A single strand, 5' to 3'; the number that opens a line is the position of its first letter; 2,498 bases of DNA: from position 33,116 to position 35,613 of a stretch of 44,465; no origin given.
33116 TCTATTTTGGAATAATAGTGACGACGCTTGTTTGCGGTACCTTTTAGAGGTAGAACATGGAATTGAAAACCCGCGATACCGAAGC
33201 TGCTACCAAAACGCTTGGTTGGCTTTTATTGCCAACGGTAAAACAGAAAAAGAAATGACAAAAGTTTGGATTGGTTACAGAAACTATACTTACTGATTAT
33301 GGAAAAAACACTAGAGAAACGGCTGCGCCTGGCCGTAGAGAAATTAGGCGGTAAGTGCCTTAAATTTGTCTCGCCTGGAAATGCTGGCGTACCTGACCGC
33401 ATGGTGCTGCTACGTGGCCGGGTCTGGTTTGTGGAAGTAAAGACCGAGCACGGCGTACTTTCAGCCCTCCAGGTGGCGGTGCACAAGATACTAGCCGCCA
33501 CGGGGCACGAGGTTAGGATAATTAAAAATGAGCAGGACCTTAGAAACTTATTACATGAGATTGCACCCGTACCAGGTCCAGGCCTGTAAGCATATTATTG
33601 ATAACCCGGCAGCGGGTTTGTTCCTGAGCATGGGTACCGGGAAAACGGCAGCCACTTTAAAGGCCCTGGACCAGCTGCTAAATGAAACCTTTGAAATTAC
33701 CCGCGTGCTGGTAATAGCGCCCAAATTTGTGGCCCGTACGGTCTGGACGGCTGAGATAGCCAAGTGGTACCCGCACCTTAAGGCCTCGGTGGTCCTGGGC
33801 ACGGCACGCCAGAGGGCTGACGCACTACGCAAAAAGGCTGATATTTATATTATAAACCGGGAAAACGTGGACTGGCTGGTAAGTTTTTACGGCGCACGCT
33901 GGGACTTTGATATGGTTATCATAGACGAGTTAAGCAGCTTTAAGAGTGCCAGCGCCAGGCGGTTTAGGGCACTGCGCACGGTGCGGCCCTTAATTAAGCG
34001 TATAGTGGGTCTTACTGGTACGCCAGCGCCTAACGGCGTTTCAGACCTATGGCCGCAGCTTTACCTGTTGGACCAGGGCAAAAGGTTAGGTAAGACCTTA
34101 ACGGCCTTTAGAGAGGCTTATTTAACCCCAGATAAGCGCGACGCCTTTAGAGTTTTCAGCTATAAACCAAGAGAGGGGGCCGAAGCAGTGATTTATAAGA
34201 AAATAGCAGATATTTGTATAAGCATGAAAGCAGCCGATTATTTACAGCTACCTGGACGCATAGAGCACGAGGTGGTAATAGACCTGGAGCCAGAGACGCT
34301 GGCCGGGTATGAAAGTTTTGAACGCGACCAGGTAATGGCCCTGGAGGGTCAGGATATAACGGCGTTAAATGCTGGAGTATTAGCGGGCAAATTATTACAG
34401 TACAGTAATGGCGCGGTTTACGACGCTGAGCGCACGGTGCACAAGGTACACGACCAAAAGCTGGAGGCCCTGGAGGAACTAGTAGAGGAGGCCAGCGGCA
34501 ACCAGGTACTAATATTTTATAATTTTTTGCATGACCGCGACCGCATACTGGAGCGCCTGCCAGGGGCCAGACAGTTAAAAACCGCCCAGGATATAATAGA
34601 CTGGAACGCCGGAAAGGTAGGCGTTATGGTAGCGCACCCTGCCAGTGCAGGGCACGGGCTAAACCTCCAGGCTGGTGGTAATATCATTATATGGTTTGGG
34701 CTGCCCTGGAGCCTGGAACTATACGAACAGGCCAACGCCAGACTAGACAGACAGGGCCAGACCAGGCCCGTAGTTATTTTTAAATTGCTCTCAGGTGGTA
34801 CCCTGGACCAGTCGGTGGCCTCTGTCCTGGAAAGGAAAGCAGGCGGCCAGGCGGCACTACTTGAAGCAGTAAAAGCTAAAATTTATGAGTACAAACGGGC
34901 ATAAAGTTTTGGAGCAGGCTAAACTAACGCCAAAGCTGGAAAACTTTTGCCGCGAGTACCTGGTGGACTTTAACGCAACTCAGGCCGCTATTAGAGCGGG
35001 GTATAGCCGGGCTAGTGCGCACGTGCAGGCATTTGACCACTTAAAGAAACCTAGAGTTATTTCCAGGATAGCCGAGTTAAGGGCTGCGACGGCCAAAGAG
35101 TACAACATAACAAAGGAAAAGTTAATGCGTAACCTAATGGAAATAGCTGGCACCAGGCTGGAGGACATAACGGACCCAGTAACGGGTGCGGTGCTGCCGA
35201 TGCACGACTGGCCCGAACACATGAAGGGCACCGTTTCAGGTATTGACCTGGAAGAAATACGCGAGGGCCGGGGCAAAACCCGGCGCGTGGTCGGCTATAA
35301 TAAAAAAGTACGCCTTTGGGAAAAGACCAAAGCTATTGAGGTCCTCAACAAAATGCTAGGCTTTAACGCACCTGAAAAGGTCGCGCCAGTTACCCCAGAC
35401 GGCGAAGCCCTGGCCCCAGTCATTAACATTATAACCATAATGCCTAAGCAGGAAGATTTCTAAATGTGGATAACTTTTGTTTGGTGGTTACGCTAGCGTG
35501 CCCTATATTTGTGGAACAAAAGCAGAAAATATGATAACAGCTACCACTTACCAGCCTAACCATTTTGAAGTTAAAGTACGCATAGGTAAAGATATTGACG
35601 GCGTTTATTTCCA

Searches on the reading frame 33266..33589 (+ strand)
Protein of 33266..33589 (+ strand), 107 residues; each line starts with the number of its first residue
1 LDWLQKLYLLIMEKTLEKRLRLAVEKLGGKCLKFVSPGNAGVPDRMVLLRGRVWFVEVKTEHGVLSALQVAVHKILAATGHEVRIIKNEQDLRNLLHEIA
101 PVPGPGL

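Call 17: search_protein_families(library=pfam, proteins=[window:33266-33589:+], max_evalue=0.01)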
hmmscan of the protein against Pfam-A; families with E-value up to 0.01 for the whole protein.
window:33266-33589:+ (107 aa): 0 families

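Call 42: search_protein_families(library=phrogs, proteins=[window:33266-33589:+], max_evalue=0.001)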
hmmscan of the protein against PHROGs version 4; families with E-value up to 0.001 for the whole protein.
window:33266-33589:+ (107 aa): 3 families
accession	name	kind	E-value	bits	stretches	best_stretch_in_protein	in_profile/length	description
phrog_93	-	DNA, RNA and nucleotide metabolism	3.9e-25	89.6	1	13-101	354-443/613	endonuclease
phrog_824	-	unknown function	2.9e-05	25.1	1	40-89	112-164/265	-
phrog_5702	-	DNA, RNA and nucleotide metabolism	0.00023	22.1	1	40-84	5-51/70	Holliday junction resolvase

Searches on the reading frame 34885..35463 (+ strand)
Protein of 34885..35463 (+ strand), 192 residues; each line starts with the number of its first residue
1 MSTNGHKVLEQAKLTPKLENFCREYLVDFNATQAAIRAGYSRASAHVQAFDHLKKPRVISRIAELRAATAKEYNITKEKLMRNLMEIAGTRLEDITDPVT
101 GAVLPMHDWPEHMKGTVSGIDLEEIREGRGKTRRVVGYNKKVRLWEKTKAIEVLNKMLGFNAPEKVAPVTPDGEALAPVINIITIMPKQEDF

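Call 7: search_protein_families(library=ncbifam, proteins=[window:34885-35463:+], max_evalue=0.1)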
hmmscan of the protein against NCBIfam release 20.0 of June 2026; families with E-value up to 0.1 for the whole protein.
window:34885-35463:+ (192 aa): 0 families

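Call 42: search_protein_families(library=phrogs, proteins=[window:34885-35463:+], max_evalue=0.001)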
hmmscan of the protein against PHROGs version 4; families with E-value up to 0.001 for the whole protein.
window:34885-35463:+ (192 aa): 7 families
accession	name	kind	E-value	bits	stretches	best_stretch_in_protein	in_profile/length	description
phrog_51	-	head and packaging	1.1e-31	111.6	1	9-168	84-221/261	terminase small subunit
phrog_2606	-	head and packaging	4.9e-19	69.8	1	5-157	80-243/310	terminase small subunit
phrog_17390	-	unknown function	1.1e-13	51.8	1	13-71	2-60/69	-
phrog_641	-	head and packaging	6.7e-08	34.2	1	14-75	3-64/162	terminase small subunit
phrog_32222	-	unknown function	2e-05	25.4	1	12-70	90-148/241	-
phrog_5334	-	head and packaging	4.2e-05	24.8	1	19-80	22-88/162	terminase small subunit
phrog_21070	-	unknown function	0.00024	22.1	0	14-93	78-154/222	-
